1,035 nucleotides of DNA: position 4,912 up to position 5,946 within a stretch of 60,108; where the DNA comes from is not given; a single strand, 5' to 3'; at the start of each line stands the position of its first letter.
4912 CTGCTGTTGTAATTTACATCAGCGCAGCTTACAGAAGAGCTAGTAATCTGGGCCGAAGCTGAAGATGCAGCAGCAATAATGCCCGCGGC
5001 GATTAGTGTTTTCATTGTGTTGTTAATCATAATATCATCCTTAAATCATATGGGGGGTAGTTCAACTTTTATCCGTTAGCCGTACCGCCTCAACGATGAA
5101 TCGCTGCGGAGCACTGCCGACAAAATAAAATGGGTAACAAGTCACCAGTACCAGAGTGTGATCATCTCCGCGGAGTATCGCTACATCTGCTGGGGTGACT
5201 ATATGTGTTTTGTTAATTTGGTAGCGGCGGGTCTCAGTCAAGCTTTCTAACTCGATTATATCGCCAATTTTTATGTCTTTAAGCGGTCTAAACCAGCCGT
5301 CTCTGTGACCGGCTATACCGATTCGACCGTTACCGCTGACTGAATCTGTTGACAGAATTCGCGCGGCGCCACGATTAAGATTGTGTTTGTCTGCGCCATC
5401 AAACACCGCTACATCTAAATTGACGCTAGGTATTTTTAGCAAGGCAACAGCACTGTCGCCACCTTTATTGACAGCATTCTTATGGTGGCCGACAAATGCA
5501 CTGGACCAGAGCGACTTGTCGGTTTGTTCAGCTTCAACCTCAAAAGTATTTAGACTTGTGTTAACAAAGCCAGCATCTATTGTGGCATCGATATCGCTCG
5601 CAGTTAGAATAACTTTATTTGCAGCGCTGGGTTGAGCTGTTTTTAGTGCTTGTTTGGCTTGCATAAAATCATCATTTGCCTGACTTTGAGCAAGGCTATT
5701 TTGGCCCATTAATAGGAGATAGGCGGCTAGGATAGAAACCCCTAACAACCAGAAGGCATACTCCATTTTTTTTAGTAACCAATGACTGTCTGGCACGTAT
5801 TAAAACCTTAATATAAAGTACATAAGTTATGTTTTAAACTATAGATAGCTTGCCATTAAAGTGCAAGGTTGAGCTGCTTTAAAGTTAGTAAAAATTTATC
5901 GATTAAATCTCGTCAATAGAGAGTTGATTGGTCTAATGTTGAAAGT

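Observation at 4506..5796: Dedicated sortase plus a 174-aa mini-substrate with an LPETAS sorting signal in a Gram-negative genome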

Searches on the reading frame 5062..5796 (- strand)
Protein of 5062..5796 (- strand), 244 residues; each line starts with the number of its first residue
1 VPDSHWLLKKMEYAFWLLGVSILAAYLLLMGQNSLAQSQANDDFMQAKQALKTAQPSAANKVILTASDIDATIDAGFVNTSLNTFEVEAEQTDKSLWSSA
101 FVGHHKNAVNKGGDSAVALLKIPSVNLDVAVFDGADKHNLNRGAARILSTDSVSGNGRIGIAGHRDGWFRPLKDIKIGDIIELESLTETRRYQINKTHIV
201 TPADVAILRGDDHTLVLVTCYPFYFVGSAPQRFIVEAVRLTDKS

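Call 3: search_protein_families(library=pfam, proteins=[window:5062-5796:-], max_evalue=0.01)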
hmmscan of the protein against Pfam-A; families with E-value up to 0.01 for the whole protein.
window:5062-5796:- (244 aa): 1 family
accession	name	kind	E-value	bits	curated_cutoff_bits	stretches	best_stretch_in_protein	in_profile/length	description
PF04203.18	Sortase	-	3.1e-22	79.1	26.6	1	120-239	1-124/125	Sortase domain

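Call 4: search_protein_families(library=ncbifam, proteins=[window:5062-5796:-], max_evalue=0.01)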
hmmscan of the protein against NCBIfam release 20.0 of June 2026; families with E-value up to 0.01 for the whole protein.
window:5062-5796:- (244 aa): 6 families
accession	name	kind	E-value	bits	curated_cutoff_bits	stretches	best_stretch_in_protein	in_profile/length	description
NF058671.1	sortase_SrtD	exception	1.5e-33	116.1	140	1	88-237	37-185/187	class D sortase, LPxTATN-specific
NF033746.1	class_D_sortase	subfamily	6.8e-31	106.9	165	1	114-239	7-133/135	class D sortase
TIGR03784.1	marine_sortase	equivalog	9.7e-25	87.2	158.25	1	116-237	50-174/174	class GN sortase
TIGR01076.1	sortase_fam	subfamily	5e-23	81.4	39.35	1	119-240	2-128/136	sortase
NF033745.1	class_C_sortase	subfamily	1.5e-20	73.9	160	1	17-239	6-220/220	class C sortase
NF033747.1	class_E_sortase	subfamily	3.1e-13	50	160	1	109-237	63-203/211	class E sortase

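Call 14: find_homologous_proteins(query=window:5062-5796:-, max_evalue=1e-10)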
Query window:5062-5796:- (244 aa): 5197 proteins with E <= 1e-10 among 6249 candidates; the best 120 are listed.
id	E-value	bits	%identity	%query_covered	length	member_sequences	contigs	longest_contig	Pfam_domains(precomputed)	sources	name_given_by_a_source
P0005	1.1e-156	537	100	100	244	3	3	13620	PF04203.19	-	-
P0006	2.0e-131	455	85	100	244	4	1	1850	PF04203.19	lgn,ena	-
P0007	1.5e-130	452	83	100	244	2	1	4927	PF04203.19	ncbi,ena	-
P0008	8.4e-130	449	87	96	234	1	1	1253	PF04203.19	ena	-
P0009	6.5e-129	447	87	96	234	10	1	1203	PF04203.19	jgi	jgi:sortase A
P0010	1.6e-94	334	60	100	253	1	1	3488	PF04203.19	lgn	-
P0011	2.5e-91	324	67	93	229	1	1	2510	PF04203.19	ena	-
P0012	9.3e-59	217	48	95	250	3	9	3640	PF04203.19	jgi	jgi:LPXTG-site transpeptidase (sortase) family protein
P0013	6.3e-58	214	62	61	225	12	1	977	PF04203.19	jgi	jgi:sortase A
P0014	3.9e-54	202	63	59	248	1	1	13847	PF04203.19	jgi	jgi:sortase A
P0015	8.6e-44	168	50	63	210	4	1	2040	PF04203.19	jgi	jgi:sortase A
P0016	1.0e-43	168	41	98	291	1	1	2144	PF04203.19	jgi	jgi:LPXTG-site transpeptidase (sortase) family protein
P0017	2.5e-43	167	50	62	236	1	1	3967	PF04203.19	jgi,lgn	-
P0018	4.1e-43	166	50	63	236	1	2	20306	PF04203.19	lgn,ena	-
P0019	6.9e-43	165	49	70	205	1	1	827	PF04203.19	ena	-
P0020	1.7e-42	164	50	61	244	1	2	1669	PF04203.19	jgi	jgi:sortase A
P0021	2.1e-42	163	39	93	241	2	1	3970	PF04203.19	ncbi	-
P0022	5.2e-42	162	39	99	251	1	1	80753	PF04203.19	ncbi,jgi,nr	ncbi:MAG: class D sortase [Xanthomonadales bacterium]|jgi:LPXTG-site transpeptidase (sortase) family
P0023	7.7e-42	162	37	94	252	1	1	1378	PF04203.19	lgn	-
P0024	7.7e-42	162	49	65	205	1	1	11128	PF04203.19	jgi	jgi:sortase A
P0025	1.1e-41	161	49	64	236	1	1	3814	PF04203.19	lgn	-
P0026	1.2e-41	161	44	80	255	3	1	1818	PF04203.19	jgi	jgi:sortase A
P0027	1.8e-41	160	49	62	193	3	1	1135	PF04203.19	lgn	-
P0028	1.9e-41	160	41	94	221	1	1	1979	PF04203.19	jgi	jgi:sortase A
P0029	2.2e-41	160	48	70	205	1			PF04203.19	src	-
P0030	2.4e-41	160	41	86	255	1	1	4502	PF04203.19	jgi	jgi:LPXTG-site transpeptidase (sortase) family protein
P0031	2.9e-41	160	48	70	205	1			PF04203.19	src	-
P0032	2.9e-41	160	49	70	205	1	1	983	PF04203.19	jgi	jgi:sortase A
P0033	3.8e-41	159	41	94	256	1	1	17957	PF04203.19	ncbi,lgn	-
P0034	4.3e-41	159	39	96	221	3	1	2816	PF04203.19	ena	-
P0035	4.7e-41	159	39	94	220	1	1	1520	PF04203.19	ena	-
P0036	6.0e-41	159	40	95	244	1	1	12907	PF04203.19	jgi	jgi:sortase A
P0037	6.1e-41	159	47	72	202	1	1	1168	PF04203.19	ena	-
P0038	6.4e-41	159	40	91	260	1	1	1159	PF04203.19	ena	-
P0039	8.2e-41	158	50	68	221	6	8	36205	PF04203.19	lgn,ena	-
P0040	1.9e-40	157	41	93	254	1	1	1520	PF04203.19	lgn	-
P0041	1.9e-40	157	37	93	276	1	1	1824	PF04203.19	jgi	jgi:sortase A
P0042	2.0e-40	157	39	94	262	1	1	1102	PF04203.19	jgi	jgi:sortase A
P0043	3.3e-40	156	40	96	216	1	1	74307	PF04203.19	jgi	jgi:sortase A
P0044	4.4e-40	156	40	95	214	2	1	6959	PF04203.19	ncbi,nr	ncbi:MAG TPA: sortase [Steroidobacteraceae bacterium]|nr:sortase [Steroidobacteraceae bacterium]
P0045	5.3e-40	156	49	67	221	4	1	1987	PF04203.19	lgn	-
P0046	5.9e-40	155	51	60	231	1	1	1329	PF04203.19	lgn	-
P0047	6.0e-40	155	52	61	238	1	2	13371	PF04203.19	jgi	jgi:sortase A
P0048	6.6e-40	155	41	95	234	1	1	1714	PF04203.19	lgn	-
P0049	6.7e-40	155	50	61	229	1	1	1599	PF04203.19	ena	-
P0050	7.6e-40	155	51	61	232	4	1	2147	PF04203.19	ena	-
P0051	8.5e-40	155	47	73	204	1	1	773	PF04203.19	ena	-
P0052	9.3e-40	155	48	67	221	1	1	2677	PF04203.19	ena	-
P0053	9.7e-40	155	52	61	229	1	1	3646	PF04203.19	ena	-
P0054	1.1e-39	155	52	62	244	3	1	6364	PF04203.19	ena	-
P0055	1.2e-39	154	50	61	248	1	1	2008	PF04203.19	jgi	jgi:sortase A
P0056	1.2e-39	154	52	62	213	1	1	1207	PF04203.19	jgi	jgi:sortase A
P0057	1.3e-39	154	47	70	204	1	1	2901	PF04203.19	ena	-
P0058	1.5e-39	154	40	94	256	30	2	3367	PF04203.19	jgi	-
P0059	1.5e-39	154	50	61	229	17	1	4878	PF04203.19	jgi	jgi:sortase A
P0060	1.9e-39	154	51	63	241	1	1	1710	PF04203.19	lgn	-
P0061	1.9e-39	154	38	97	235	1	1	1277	PF04203.19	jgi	-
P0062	1.9e-39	154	40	94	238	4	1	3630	PF04203.19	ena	-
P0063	2.0e-39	154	39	82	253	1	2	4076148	PF04203.19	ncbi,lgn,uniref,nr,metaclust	ncbi:class D sortase [Gilvimarinus agarilyticus]|uniref:class D sortase n=1 Tax=Gilvimarinus agarily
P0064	2.1e-39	154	47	70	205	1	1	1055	PF04203.19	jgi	jgi:sortase A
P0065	2.2e-39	154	51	60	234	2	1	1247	PF04203.19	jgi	jgi:sortase A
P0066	3.2e-39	153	48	65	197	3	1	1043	PF04203.19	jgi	jgi:sortase A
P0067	3.4e-39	153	48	66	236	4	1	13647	PF04203.19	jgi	-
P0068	3.4e-39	153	40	95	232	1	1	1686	PF04203.19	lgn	-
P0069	3.6e-39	153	51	62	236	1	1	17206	PF04203.19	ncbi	-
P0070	3.7e-39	153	51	61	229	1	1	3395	PF04203.19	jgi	jgi:sortase A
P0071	3.8e-39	153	49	62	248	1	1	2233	PF04203.19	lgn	-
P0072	4.0e-39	153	38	94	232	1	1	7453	PF04203.19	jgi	jgi:sortase A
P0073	4.2e-39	153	39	95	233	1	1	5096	PF04203.19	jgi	jgi:sortase A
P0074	4.3e-39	153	37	98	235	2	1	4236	PF04203.19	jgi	jgi:sortase A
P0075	4.3e-39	153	38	97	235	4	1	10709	PF04203.19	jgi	-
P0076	5.0e-39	152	39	97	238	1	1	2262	PF04203.19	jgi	jgi:sortase A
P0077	5.3e-39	152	50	62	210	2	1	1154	PF04203.19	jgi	jgi:sortase A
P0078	5.3e-39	152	47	66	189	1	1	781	PF04203.19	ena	-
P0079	5.4e-39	152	38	97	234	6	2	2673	PF04203.19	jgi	jgi:sortase A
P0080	5.5e-39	152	47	63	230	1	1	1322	PF04203.19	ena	-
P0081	5.5e-39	152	36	95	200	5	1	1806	PF04203.19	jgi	jgi:sortase A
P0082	5.6e-39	152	47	62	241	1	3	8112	PF04203.19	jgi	jgi:sortase A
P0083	5.6e-39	152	38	95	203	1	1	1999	PF04203.19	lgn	-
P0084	5.6e-39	152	38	95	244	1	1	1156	PF04203.19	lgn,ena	-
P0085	6.6e-39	152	38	93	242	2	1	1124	PF04203.19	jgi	jgi:sortase A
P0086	7.6e-39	152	51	62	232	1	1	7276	PF04203.19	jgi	jgi:sortase A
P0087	8.2e-39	152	51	62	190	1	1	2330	PF04203.19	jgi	jgi:sortase A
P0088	8.7e-39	152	50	61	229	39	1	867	PF04203.19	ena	-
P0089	9.4e-39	152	48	65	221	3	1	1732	PF04203.19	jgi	jgi:sortase A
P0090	9.5e-39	152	40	97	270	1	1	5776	PF04203.19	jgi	jgi:sortase A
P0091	9.5e-39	152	47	67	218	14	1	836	PF04203.19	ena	-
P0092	9.5e-39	151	40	91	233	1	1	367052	PF04203.19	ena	-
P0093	9.5e-39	151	38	96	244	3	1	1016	PF04203.19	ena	-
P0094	9.7e-39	151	37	96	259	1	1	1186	PF04203.19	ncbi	-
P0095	9.9e-39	151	40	97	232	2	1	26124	PF04203.19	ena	-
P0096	1.1e-38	151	42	91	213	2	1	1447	PF04203.19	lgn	-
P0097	1.2e-38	151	47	70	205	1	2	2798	PF04203.19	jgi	jgi:sortase A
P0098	1.4e-38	151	39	95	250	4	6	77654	PF04203.19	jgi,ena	-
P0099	1.4e-38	151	38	97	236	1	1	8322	PF04203.19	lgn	-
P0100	1.4e-38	151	52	62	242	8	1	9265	PF04203.19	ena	-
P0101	1.4e-38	151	51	63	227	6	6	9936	PF04203.19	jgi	jgi:sortase A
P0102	1.5e-38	151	50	61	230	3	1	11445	PF04203.19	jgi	jgi:LPXTG-site transpeptidase (sortase) family protein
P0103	1.5e-38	151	37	91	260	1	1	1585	PF04203.19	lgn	-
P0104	1.6e-38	151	46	70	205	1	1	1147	PF04203.19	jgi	-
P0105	1.6e-38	151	49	61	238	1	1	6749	PF04203.19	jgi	jgi:sortase A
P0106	1.6e-38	151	37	96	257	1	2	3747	PF04203.19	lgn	-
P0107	1.6e-38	151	39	93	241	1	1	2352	PF04203.19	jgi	jgi:sortase A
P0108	1.6e-38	151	46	70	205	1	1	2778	PF04203.19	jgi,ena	-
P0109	1.7e-38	151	38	94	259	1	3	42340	PF04203.19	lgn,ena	-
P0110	1.7e-38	151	51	61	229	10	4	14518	PF04203.19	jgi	jgi:sortase A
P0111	1.7e-38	151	49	62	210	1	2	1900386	PF04203.19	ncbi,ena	-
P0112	1.9e-38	151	38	95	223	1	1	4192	PF04203.19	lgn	-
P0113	2.1e-38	150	39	97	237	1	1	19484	PF04203.19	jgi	jgi:sortase A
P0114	2.2e-38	150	37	96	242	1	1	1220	PF04203.19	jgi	jgi:sortase A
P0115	2.6e-38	150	52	61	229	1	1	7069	PF04203.19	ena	-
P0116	2.7e-38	150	39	95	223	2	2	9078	PF04203.19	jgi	jgi:sortase A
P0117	2.7e-38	150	49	60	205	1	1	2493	PF04203.19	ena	-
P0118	2.7e-38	150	52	61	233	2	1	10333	PF04203.19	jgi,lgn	jgi:sortase A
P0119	2.7e-38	150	51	61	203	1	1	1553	PF04203.19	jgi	jgi:sortase A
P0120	2.8e-38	150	37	93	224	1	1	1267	PF04203.19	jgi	jgi:sortase A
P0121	2.8e-38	150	48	64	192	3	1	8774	PF04203.19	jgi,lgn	jgi:sortase A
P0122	3.0e-38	150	51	62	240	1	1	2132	PF04203.19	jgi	jgi:sortase A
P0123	3.1e-38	150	37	95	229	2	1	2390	PF04203.19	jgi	jgi:sortase A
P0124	3.2e-38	150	36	97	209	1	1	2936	PF04203.19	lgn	-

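Call 15: find_encoding_contigs(protein=P0010, flank=4000, max_places=2)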
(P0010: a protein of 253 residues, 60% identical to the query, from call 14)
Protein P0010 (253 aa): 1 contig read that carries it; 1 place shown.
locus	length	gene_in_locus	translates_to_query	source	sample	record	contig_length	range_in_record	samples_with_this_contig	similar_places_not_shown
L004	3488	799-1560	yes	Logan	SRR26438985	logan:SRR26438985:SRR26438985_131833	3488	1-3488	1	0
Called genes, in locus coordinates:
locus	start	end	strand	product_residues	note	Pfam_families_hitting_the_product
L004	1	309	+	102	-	?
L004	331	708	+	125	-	PF03891:DUF333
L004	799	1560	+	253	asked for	PF04203:Sortase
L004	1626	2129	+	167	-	PF13527:Acetyltransf_9, PF00583:Acetyltransf_1, PF13508:Acetyltransf_7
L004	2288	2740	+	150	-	-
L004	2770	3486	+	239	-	?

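Call 16: find_encoding_contigs(protein=P0012, flank=4000, max_places=3)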
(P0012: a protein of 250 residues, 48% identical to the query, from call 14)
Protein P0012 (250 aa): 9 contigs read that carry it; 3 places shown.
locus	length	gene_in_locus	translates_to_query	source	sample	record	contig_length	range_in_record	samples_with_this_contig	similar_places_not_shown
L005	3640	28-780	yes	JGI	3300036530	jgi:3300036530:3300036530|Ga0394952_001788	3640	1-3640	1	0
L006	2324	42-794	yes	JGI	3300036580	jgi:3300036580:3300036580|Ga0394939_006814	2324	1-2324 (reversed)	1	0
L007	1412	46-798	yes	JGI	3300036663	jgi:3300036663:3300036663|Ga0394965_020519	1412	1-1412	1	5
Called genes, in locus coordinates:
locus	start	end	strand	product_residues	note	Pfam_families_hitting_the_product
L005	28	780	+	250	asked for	PF04203:Sortase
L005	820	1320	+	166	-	-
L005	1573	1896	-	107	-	PF09685:MamF_MmsF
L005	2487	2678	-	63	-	-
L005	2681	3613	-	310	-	PF00903:Glyoxalase (faint), PF18029:Glyoxalase_6 (faint)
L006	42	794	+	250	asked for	PF04203:Sortase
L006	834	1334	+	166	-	-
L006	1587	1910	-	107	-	PF09685:MamF_MmsF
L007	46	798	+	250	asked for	PF04203:Sortase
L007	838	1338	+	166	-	-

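Call 17: find_encoding_contigs(protein=P0063, flank=6000, max_places=2)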
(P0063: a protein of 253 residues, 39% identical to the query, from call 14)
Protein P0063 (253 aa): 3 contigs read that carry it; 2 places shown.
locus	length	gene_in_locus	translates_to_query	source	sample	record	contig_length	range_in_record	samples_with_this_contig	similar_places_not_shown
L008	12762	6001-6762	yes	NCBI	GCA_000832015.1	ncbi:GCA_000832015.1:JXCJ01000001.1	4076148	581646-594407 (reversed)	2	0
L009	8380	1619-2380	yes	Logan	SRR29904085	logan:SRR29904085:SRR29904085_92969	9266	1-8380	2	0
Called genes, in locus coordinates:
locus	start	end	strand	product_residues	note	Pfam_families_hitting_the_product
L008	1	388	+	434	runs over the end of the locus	PF01029:NusB, PF22458:RsmF-B_ferredox, PF01189:Methyltr_RsmB-F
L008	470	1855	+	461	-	PF00070:Pyr_redox (faint), PF01210:NAD_Gly3P_dh_N (faint), PF01488:Shikimate_DH (faint), PF02254:TrkA_N, PF02558:ApbA (faint), PF02080:TrkA_C, PF02254:TrkA_N, PF02080:TrkA_C, +4 more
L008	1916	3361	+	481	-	PF02386:TrkH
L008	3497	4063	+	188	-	PF00578:AhpC-TSA, PF08534:Redoxin, PF10417:1-cysPrx_C (faint)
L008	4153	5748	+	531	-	PF01134:GIDA (faint), PF13192:Thioredoxin_3, PF03486:HI0933_like (faint), PF00890:FAD_binding_2 (faint), PF07992:Pyr_redox_2, PF12831:FAD_oxidored (weak), PF13738:Pyr_redox_3, PF00070:Pyr_redox, +1 more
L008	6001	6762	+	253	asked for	PF04203:Sortase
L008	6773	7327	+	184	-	-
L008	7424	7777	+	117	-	PF00903:Glyoxalase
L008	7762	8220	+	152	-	PF11948:DUF3465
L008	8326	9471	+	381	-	PF05359:DUF748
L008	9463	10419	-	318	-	PF14397:ATPgrasp_ST, PF08443:RimK (faint), PF14398:ATPgrasp_YheCD (faint)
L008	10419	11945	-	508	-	PF14400:Transglut_i_TM, PF14402:7TM_transglut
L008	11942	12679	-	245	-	PF05618:RimB-like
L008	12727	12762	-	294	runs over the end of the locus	PF03279:Lip_A_acyltrans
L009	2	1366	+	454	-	?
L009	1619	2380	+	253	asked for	PF04203:Sortase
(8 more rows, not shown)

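Call 34: find_related_loci(query=A3, collection=genome_contigs, flank=5000)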
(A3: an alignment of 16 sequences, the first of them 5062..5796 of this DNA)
Query A3 (244 aa) in genome_contigs; peptide patterns used: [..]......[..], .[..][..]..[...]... (x = any residue, [..] = any of these).
600 stretches matched a pattern (row limit reached: there are more); 589 encode a relative of the query (tblastn E <= 1e-3); the best 80 are kept; 80 distinct loci.
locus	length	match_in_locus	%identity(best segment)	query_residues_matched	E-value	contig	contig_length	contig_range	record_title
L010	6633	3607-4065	48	93-244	5e-45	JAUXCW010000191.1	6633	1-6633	MAG: Gammaproteobacteria bacterium isolate CSMAG_2835 CSMAG_2835_k119_275959_length_6633_cov_13.3978, whole genome shotg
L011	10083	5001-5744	37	11-241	1e-43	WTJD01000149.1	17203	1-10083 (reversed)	MAG: Lysobacterales bacterium isolate PL36328bin_12 NODE_561_length_17203_cov_7.337474, whole genome shotgun sequence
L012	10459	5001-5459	50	93-244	9e-44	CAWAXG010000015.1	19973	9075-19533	MAG: uncultured Acidobacteriota bacterium isolate MFD05567.bin.1.264 genome assembly, contig: contig_159547, whole genom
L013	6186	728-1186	50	93-244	8e-44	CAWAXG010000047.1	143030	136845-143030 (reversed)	MAG: uncultured Acidobacteriota bacterium isolate MFD05567.bin.1.264 genome assembly, contig: contig_43147, whole genome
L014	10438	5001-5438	48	93-237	2e-43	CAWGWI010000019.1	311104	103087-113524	MAG: Terriglobia bacterium isolate MFD04428.bin.2.2 genome assembly, contig: contig_40219, whole genome shotgun sequence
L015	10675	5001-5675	37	2-239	2e-43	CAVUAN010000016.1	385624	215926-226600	MAG: uncultured Acidobacteriota bacterium isolate MFD02134.bin.2.200 genome assembly, contig: contig_39424, whole genome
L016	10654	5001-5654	37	8-239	8e-43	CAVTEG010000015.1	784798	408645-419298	MAG: uncultured Acidobacteriota bacterium isolate MFD00822.bin.2.9 genome assembly, contig: contig_99917, whole genome s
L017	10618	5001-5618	36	8-239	7e-43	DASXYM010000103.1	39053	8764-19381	MAG TPA_asm: Terracidiphilus sp. isolate SMAG_U4825 k141_1120801, whole genome shotgun sequence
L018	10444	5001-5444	46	91-237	1e-42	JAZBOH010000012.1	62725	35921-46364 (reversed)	MAG: Lysobacterales bacterium isolate bin.7 k117_773460, whole genome shotgun sequence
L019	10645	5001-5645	38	7-237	3e-42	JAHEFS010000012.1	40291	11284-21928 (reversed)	MAG: Chromatiales bacterium isolate Ww343 NODE_1324_length_40291_cov_7.494797, whole genome shotgun sequence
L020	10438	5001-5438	48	93-237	3e-42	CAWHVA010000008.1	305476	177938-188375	MAG: uncultured Acidobacteriota bacterium isolate MFD03346.bin.3.35 genome assembly, contig: contig_15645, whole genome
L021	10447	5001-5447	48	88-235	3e-42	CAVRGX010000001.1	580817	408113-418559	MAG: uncultured Acidobacteriaceae bacterium isolate MFD05513.bin.1.269 genome assembly, contig: contig_15735, whole geno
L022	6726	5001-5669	35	8-240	1e-41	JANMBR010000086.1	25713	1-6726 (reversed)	MAG: Acidobacteriota bacterium isolate OTE_1_metabat_297 OTE_1_k141_5040572, whole genome shotgun sequence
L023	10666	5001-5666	37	11-244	7e-42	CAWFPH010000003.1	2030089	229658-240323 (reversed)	MAG: uncultured Gammaproteobacteria bacterium isolate MFD05442.bin.1.18 genome assembly, contig: contig_3699, whole geno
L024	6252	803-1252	47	91-239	5e-42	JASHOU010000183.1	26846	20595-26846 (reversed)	MAG: Terriglobales bacterium isolate JOPF031 JOPF_NEAR_contig_1455998, whole genome shotgun sequence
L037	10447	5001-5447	48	90-237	1e-40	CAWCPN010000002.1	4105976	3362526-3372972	MAG: uncultured Acidobacteriota bacterium isolate MFD04944.bin.1.75 genome assembly, contig: contig_2100, whole genome s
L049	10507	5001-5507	41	64-237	5e-40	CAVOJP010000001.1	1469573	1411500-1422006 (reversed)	MAG: uncultured Acidobacteriaceae bacterium isolate MFD00082.bin.1.143 genome assembly, contig: contig_1142, whole genom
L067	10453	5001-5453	46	93-242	9e-40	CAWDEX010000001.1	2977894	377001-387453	MAG: uncultured Acidobacteriota bacterium isolate MFD05942.bin.1.64 genome assembly, contig: contig_14741, whole genome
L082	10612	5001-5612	38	17-237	2e-39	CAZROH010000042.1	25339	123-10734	MAG TPA_asm: uncultured Alteromonas sp. isolate SRP321284_co1_58 genome assembly, contig: NODE_2237_length_25339_cov_53.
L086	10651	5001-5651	34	10-238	2e-39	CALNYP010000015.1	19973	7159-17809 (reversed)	MAG: uncultured bacterium isolate LOGT_bin.0176 genome assembly, contig: contig_34085, whole genome shotgun sequence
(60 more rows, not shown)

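Call 48: search_protein_families(library=pfam, proteins=[L049:5594-6373:+, L037:5587-6396:+, L067:3923-4696:+, L086:5784-6509:+, L023:5714-6400:+, L010:4108-4695:+, L082:5647-6210:+, L008:6773-7327:+], max_evalue=1)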
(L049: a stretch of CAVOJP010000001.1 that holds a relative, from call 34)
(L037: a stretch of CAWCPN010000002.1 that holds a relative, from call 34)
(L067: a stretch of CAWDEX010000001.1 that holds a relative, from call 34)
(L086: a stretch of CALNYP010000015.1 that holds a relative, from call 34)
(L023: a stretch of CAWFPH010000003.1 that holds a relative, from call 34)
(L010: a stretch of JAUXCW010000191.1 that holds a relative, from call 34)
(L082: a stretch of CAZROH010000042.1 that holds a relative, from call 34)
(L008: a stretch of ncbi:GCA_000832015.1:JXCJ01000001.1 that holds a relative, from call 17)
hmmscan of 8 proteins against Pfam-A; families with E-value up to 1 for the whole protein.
L049:5594-6373:+ (259 aa): 3 families
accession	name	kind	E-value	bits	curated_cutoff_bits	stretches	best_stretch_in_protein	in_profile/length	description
PF12229.13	PG_binding_4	-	0.039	14.6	22.1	0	140-170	66-96/117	Putative peptidoglycan binding domain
PF06865.17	Ppnp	-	0.059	14.2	25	0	24-85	16-74/92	Pyrimidine/purine nucleoside phosphorylase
PF04025.18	RemA-like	-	0.059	13.9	26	1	156-182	35-61/73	Extracellular matrix regulatory protein A-like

L037:5587-6396:+ (269 aa): 3 families
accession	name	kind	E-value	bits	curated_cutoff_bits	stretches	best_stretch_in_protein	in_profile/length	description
PF00746.26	Gram_pos_anchor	-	0.0091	16.4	20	1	236-268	6-39/43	LPXTG cell wall anchor motif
PF23459.1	S1_RRP5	-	0.047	14.7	27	0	63-83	41-61/72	RRP5 S1 domain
PF04225.17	LysM_OapA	-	0.12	13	22.3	1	59-118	32-83/85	Opacity-associated protein A LysM-like domain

L067:3923-4696:+ (257 aa): 3 families
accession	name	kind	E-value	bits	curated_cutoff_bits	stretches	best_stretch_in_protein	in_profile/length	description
PF00746.26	Gram_pos_anchor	-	0.00019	21.7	20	1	218-256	2-40/43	LPXTG cell wall anchor motif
PF12930.12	DUF3836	-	0.012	15.9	25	1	23-92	10-79/127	Family of unknown function (DUF3836)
PF04956.18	TrbC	-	0.27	11.9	27.9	1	16-48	8-40/98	TrbC/VIRB2 pilin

L086:5784-6509:+ (241 aa): 1 family
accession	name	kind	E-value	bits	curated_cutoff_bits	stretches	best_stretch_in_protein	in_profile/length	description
PF00498.31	FHA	-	0.027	15.3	20.7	1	114-157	24-65/67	FHA domain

L023:5714-6400:+ (228 aa): 1 family
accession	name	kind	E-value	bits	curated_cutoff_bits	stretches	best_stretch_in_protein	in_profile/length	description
PF13526.11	DUF4125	-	0.089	12.9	25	1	45-84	100-139/197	Protein of unknown function (DUF4125)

L010:4108-4695:+ (195 aa): 1 family
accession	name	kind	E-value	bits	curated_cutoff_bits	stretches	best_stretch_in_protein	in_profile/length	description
PF02932.22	Neur_chan_memb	-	0.3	11.7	28.1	1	142-173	30-62/233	Neurotransmitter-gated ion-channel transmembrane region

L082:5647-6210:+ (187 aa): 1 family
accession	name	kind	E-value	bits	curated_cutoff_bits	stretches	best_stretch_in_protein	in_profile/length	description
PF00746.26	Gram_pos_anchor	-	0.08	13.4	20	1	152-183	7-39/43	LPXTG cell wall anchor motif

L008:6773-7327:+ (184 aa): 1 family
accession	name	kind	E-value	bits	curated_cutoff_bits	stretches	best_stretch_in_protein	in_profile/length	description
PF00746.26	Gram_pos_anchor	-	0.0079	16.6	20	1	149-183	8-42/43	LPXTG cell wall anchor motif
